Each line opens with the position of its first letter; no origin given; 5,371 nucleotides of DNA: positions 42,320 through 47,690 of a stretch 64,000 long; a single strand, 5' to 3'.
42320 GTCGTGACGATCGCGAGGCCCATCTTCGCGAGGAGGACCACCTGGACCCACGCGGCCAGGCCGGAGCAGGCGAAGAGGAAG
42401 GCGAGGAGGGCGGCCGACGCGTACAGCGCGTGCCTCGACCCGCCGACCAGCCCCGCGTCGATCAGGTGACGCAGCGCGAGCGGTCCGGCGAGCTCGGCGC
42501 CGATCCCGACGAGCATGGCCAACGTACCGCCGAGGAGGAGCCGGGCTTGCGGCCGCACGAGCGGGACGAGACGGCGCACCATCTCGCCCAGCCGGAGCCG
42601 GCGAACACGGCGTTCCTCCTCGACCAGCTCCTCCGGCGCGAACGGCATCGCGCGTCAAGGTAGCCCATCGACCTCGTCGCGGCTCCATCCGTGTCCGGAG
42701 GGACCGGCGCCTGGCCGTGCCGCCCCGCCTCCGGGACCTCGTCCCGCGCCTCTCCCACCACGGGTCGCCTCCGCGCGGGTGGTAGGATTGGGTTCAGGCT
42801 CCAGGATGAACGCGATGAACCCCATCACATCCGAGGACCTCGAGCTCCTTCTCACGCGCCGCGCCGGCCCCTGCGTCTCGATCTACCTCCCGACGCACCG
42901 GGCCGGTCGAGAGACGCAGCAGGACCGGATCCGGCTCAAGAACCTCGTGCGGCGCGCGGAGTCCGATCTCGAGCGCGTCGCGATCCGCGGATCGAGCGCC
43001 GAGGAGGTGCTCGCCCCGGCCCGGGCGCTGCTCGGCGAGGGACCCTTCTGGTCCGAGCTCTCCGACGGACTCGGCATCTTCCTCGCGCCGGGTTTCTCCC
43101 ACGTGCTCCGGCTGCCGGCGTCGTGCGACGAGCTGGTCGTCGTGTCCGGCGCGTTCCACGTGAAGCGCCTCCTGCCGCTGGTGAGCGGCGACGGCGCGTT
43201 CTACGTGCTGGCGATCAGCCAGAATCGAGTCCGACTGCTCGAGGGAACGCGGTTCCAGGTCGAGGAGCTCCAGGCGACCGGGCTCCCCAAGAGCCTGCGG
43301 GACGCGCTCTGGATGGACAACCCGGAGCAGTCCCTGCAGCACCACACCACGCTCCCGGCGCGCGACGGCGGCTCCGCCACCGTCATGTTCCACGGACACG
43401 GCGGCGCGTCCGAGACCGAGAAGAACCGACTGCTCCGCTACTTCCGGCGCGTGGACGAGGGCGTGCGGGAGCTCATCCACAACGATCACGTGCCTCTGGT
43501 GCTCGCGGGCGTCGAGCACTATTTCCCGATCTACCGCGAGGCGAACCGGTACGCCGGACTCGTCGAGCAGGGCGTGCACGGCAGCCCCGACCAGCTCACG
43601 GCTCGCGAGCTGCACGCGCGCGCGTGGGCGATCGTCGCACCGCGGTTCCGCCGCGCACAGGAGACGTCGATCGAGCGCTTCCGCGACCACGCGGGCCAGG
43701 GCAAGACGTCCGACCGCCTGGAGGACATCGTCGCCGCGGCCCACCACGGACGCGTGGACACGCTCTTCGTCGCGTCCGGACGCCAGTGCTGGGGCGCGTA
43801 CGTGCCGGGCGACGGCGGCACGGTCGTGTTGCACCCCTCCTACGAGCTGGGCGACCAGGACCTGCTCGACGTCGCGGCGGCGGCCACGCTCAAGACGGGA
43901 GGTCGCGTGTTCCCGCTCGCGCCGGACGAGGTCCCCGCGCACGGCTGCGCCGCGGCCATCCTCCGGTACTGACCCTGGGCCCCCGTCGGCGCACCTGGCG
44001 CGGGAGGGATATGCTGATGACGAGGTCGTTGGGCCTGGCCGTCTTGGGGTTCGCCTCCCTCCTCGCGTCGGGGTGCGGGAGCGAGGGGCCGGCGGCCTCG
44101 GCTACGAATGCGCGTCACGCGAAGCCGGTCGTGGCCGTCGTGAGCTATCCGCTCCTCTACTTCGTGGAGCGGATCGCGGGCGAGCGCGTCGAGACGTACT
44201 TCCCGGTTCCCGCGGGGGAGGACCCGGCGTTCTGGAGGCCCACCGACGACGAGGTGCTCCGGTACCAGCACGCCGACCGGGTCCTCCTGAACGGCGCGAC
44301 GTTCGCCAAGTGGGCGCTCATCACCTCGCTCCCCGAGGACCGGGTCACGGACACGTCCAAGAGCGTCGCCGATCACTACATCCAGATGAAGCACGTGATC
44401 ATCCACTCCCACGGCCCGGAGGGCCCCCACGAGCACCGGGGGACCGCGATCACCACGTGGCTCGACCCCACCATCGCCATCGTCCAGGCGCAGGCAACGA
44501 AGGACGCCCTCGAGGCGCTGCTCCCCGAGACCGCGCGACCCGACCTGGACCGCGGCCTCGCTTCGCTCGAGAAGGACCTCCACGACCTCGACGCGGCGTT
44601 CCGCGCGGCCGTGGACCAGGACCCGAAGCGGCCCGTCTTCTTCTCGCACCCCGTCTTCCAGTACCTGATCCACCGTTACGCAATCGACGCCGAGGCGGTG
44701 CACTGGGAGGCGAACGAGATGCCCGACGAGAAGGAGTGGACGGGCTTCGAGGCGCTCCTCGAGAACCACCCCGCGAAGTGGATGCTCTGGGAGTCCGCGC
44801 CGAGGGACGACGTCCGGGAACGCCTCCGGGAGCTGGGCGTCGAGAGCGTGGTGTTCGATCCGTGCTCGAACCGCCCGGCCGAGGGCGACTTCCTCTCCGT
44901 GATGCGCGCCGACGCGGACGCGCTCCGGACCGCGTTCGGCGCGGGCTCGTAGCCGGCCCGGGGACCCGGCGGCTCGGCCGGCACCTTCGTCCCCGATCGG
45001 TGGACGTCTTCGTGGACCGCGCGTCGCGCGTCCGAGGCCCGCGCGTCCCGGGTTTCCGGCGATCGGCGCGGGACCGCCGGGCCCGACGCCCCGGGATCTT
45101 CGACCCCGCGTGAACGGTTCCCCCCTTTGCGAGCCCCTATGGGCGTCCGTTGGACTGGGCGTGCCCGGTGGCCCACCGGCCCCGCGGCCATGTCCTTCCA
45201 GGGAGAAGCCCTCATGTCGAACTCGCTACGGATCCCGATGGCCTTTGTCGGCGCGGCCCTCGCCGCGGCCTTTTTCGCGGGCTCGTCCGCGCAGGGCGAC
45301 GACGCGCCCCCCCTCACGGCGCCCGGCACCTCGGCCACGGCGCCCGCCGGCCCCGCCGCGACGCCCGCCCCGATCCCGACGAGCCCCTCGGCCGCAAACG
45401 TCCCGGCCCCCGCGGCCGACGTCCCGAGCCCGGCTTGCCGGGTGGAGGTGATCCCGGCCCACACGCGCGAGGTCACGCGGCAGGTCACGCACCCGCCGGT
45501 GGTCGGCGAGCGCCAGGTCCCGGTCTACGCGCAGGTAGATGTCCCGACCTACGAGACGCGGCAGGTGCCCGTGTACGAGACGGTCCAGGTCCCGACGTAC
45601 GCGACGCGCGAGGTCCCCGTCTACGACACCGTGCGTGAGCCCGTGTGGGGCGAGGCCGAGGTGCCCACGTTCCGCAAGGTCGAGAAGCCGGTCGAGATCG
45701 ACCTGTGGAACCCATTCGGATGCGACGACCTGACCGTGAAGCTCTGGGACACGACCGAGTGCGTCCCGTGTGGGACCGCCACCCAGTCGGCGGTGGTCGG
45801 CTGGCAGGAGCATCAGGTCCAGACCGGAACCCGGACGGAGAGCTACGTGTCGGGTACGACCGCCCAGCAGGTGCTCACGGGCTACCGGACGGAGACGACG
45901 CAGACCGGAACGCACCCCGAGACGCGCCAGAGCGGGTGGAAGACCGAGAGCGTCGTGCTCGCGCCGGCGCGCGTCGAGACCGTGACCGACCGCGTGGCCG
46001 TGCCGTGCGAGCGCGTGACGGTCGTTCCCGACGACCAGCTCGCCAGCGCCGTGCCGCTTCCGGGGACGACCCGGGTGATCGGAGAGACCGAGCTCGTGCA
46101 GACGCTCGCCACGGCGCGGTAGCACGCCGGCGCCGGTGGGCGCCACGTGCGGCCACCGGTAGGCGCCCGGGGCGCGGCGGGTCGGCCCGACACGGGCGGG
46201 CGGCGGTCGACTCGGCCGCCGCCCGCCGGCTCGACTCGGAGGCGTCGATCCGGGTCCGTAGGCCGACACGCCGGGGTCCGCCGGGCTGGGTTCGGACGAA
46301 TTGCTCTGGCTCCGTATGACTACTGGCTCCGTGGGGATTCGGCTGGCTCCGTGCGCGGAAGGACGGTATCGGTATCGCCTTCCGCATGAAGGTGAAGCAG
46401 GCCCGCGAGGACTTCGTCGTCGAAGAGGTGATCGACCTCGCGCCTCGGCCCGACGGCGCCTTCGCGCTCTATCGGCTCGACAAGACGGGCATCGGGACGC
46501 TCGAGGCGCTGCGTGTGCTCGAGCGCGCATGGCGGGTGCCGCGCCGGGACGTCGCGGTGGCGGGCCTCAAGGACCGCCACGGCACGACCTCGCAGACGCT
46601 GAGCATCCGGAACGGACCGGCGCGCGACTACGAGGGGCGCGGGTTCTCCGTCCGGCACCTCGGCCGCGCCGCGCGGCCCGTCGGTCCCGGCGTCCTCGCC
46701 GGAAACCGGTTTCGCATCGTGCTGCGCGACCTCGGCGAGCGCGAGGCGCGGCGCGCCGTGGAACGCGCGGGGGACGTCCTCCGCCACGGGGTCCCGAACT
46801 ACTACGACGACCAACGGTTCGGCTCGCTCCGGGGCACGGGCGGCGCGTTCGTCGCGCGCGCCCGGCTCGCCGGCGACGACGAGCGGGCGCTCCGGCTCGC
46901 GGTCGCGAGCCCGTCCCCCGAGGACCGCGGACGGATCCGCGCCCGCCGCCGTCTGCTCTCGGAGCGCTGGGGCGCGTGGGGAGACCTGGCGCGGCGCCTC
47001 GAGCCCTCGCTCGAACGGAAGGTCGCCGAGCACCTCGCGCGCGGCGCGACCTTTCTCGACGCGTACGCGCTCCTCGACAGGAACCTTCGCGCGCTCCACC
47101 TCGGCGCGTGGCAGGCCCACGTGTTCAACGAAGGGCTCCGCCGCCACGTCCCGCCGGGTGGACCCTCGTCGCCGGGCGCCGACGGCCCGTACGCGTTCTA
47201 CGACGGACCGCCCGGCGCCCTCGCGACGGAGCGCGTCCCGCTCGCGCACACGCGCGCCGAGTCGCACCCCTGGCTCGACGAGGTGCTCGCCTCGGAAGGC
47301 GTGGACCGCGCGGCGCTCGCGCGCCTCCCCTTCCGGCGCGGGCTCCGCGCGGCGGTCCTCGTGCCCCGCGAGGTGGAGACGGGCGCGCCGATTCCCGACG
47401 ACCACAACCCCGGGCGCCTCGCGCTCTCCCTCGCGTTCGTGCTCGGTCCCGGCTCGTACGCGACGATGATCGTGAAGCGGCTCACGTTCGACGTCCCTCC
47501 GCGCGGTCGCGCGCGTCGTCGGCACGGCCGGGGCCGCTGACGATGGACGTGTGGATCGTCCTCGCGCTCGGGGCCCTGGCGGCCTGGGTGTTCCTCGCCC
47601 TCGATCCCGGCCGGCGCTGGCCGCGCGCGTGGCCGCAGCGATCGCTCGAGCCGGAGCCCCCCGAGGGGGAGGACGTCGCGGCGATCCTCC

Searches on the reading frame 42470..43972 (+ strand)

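Call 74: search_protein_families(library=pfam, proteins=[window:42470-43972:+], max_evalue=0.00001)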
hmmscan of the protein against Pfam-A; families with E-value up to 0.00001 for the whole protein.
window:42470-43972:+ (500 aa): 5 families
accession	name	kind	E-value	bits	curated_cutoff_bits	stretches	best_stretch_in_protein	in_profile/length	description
PF18845.6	baeRF_family3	-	1.7e-49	168.8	31.5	1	244-428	2-168/168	Bacterial archaeo-eukaryotic release factor family 3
PF18849.6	baeRF_family7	-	3.2e-48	164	27.2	1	244-391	1-144/144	Bacterial archaeo-eukaryotic release factor family 7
PF18848.6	baeRF_family6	-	5.3e-32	111.7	27.5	1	243-390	2-148/149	Bacterial archaeo-eukaryotic release factor family 6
PF18851.6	baeRF_family8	-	7e-22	78.3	27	1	243-394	3-138/141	Bacterial archaeo-eukaryotic release factor family 8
PF18855.6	baeRF_family11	-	9.5e-21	75.1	27.2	1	245-388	5-132/139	Bacterial archaeo-eukaryotic release factor family 11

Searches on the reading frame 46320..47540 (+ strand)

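Call 74: search_protein_families(library=pfam, proteins=[window:46320-47540:+], max_evalue=0.00001)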
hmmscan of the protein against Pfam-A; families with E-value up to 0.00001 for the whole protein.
window:46320-47540:+ (406 aa): 1 family
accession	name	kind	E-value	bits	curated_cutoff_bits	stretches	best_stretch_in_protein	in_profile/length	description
PF01142.23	TruD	-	3.8e-54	184.6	27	1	23-278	16-282/412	tRNA pseudouridine synthase D (TruD)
